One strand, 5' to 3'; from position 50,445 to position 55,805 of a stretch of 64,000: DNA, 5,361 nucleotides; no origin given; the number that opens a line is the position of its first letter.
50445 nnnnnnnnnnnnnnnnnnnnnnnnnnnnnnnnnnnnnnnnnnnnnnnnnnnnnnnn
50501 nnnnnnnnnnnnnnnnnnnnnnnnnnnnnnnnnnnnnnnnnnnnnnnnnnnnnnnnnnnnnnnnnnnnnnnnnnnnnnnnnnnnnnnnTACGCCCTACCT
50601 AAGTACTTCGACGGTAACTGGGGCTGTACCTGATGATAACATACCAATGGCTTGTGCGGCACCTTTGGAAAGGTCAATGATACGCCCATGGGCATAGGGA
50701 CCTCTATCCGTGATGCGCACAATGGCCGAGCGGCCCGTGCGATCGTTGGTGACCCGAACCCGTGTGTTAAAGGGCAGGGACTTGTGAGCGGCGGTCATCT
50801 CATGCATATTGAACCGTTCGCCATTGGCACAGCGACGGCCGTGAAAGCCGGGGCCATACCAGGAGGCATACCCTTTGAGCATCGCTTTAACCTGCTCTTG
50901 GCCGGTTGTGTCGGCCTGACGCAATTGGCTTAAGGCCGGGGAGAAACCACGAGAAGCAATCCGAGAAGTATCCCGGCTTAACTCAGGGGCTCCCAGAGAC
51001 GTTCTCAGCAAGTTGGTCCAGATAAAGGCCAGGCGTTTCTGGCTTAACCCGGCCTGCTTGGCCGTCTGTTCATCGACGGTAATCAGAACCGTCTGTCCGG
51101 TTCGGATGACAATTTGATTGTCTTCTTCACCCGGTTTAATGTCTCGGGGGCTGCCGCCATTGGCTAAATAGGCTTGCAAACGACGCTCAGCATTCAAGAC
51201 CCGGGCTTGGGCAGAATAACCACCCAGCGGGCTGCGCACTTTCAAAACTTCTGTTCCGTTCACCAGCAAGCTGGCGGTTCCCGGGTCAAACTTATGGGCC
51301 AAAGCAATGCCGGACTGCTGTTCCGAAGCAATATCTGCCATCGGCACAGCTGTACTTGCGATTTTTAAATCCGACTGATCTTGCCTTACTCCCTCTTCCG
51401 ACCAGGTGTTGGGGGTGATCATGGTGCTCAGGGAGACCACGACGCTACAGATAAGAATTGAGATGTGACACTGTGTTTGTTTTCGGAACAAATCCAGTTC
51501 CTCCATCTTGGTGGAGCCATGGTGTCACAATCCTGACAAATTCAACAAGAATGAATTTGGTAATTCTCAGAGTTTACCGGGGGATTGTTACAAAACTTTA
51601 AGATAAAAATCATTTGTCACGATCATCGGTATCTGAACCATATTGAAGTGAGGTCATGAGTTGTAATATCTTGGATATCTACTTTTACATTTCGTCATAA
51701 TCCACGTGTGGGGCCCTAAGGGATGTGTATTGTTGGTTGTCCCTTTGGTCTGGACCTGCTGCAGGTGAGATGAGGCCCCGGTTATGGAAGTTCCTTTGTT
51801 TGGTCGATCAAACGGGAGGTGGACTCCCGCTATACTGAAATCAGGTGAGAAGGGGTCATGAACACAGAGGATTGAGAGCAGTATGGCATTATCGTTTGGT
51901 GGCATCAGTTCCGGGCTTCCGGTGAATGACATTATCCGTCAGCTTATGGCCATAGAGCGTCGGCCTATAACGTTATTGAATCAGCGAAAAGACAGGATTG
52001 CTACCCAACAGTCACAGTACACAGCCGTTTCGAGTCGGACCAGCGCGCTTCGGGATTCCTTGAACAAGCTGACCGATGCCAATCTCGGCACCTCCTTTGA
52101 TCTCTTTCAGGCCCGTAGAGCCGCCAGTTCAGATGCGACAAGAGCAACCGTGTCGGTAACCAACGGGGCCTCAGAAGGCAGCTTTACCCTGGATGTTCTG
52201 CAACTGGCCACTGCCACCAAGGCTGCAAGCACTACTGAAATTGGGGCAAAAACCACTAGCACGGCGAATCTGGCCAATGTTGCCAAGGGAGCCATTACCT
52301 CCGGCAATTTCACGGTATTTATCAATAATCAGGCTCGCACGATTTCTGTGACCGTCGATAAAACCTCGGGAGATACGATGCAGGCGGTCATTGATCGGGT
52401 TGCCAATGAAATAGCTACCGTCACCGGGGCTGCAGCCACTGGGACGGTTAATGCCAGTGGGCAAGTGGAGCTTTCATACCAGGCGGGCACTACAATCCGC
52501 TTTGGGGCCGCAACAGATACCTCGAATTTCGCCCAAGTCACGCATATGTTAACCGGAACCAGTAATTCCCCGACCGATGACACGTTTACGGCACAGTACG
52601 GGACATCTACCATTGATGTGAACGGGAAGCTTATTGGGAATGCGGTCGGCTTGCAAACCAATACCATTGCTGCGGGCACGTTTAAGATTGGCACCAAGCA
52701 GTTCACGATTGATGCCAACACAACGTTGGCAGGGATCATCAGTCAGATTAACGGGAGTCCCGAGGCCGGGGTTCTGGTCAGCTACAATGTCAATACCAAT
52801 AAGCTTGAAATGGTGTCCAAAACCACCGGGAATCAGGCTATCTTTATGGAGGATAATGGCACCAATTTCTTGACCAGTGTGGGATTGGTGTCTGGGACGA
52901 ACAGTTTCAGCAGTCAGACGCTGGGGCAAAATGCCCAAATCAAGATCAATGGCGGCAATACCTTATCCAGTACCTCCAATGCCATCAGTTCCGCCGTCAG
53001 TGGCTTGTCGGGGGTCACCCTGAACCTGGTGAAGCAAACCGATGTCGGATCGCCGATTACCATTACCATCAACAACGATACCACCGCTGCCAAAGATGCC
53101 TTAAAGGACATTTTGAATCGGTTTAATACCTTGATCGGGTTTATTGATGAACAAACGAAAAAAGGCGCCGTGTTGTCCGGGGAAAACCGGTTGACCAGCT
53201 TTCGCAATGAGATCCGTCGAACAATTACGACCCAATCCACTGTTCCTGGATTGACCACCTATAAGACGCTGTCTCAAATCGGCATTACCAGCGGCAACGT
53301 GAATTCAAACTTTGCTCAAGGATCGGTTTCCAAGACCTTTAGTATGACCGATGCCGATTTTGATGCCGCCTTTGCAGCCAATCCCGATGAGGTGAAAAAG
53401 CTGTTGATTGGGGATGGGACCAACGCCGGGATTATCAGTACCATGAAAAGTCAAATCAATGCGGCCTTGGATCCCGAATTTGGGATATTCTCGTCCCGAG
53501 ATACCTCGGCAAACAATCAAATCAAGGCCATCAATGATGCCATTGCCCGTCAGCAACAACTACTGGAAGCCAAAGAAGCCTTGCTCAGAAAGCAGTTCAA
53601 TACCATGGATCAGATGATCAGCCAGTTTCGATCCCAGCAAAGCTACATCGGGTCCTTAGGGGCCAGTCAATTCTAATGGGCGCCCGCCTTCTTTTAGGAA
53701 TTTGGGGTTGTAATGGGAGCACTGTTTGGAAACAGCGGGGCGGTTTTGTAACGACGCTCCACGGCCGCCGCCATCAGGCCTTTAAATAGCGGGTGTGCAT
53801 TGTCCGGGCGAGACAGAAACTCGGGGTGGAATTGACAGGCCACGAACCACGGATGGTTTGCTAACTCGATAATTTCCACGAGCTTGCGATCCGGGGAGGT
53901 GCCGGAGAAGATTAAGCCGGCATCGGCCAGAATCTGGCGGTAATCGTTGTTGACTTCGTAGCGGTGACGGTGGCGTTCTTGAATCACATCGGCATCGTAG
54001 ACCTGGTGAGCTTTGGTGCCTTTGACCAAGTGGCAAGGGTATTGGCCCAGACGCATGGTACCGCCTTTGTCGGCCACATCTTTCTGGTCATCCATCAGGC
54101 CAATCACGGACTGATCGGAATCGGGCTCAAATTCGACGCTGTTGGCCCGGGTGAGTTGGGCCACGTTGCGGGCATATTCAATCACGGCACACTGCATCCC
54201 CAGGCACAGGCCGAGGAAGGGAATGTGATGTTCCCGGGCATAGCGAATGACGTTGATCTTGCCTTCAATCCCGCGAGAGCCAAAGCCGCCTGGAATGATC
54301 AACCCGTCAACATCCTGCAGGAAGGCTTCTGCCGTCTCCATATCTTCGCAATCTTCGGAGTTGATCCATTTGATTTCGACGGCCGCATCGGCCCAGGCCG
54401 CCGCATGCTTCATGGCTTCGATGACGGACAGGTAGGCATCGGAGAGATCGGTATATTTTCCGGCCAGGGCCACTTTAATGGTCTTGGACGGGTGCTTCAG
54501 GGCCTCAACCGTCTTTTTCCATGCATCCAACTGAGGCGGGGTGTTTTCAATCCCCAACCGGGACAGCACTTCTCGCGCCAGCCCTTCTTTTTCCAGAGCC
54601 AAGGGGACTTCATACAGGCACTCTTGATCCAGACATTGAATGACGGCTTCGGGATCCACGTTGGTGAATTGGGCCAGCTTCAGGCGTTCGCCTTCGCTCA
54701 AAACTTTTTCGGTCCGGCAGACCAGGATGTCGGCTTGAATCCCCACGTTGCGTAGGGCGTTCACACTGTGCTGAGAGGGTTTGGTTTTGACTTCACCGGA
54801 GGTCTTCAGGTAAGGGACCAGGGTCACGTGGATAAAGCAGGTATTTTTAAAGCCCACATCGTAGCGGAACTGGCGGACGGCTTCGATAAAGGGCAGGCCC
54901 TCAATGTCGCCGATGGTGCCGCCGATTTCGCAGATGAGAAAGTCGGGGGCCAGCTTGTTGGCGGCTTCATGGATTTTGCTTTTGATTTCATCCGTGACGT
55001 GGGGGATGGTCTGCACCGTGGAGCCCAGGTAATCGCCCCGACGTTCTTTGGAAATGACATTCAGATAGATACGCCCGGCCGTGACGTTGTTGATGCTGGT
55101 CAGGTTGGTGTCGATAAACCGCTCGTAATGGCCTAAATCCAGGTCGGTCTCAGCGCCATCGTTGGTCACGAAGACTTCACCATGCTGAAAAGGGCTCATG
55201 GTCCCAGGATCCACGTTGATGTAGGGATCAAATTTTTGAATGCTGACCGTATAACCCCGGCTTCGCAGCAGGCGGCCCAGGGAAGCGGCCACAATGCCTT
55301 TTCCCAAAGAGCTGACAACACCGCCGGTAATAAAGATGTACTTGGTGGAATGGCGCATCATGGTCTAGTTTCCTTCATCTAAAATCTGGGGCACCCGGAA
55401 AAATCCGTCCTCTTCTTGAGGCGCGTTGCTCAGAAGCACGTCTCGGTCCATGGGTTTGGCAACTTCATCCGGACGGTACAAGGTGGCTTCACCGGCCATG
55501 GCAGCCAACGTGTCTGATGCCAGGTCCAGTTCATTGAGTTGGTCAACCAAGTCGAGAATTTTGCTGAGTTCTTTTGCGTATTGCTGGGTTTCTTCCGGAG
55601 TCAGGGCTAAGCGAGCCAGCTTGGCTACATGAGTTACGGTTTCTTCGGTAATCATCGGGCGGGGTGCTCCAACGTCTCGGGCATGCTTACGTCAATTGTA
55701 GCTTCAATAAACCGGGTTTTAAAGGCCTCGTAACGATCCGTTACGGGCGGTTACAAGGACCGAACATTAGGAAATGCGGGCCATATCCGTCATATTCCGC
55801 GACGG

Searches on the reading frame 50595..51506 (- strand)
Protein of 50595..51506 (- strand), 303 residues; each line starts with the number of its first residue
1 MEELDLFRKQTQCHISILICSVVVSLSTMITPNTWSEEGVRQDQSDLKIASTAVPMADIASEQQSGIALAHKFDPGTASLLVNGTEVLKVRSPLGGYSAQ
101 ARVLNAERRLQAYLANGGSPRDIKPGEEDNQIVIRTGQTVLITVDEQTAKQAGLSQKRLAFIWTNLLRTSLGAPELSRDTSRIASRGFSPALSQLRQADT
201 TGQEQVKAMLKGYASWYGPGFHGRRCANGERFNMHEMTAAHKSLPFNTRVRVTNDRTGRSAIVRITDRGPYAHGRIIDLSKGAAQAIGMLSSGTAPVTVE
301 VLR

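Call 22: search_protein_families(library=pfam, proteins=[window:50595-51506:-])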
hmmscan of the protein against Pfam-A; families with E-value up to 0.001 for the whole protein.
window:50595-51506:- (303 aa): 1 family
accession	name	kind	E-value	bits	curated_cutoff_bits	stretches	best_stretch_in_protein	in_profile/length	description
PF03330.24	DPBB_1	-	1.2e-27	96.3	28.8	1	211-299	3-83/83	Lytic transglycolase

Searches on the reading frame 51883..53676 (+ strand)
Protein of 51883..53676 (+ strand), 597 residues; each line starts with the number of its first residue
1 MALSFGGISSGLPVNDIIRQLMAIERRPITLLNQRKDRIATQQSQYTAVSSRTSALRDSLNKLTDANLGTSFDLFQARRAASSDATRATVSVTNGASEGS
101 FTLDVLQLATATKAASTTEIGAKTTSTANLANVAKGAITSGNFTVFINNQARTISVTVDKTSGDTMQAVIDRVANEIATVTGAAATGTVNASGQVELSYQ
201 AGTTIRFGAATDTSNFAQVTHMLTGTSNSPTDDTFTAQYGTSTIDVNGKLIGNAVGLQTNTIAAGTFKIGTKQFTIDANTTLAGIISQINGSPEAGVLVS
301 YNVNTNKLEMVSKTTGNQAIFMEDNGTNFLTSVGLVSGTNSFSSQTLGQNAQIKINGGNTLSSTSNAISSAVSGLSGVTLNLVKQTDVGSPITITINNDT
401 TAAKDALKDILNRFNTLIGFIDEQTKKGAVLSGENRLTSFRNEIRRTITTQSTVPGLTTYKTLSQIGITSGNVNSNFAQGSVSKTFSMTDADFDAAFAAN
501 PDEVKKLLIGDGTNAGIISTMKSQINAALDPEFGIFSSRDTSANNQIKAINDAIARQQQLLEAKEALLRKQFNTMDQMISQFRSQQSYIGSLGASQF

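Call 22: search_protein_families(library=pfam, proteins=[window:51883-53676:+])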
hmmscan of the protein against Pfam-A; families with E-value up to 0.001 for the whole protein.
window:51883-53676:+ (597 aa): 2 families
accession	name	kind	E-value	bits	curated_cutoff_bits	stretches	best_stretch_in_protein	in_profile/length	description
PF07195.17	FliD_C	-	1.3e-34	120.1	25.4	1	348-582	1-234/236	Flagellar hook-associated protein 2 C-terminus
PF02465.23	FliD_N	-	7.7e-22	78.2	24.8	1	10-111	1-96/97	Flagellar hook-associated protein 2 N-terminus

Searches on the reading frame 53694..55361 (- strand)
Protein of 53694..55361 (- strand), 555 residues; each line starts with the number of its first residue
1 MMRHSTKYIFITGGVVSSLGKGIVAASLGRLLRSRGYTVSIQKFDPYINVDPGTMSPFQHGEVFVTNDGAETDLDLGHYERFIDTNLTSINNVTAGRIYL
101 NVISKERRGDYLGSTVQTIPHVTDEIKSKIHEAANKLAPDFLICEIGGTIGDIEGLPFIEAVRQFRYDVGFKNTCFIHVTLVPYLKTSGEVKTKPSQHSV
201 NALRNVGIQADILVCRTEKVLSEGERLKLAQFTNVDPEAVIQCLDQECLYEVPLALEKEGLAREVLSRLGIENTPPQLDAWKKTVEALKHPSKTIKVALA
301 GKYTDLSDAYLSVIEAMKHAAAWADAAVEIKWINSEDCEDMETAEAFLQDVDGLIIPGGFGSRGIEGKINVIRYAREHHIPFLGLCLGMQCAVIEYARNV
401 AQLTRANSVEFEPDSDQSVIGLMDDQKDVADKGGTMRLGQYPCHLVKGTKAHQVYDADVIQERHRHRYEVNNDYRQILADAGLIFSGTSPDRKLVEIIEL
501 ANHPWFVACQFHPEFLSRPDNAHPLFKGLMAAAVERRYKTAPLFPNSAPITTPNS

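Call 22: search_protein_families(library=pfam, proteins=[window:53694-55361:-])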
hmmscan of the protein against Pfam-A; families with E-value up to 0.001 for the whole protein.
window:53694-55361:- (555 aa): 3 families
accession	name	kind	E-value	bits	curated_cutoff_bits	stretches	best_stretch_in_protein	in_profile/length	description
PF06418.20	CTP_synth_N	-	1.7e-124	414.9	26.1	1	7-270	1-264/265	CTP synthase N-terminus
PF00117.34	GATase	-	2.3e-41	142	22.8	1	306-530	2-188/190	Glutamine amidotransferase class-I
PF07722.19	Peptidase_C26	-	1.4e-08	35.2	20.5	1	369-514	95-219/219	Peptidase C26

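Call 55: find_encoding_contigs(protein=window:53694-55361:-, flank=10000, max_places=3)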
Protein window:53694-55361:- (555 aa): no gene with exactly this product is on record in the collection.

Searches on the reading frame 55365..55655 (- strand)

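Call 22: search_protein_families(library=pfam, proteins=[window:55365-55655:-])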
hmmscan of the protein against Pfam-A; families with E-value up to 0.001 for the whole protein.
window:55365-55655:- (96 aa): 1 family
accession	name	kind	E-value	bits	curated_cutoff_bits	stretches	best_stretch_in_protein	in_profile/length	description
PF02686.20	GatC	-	3.4e-18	66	23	1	18-88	1-66/66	Glu-tRNAGln amidotransferase C subunit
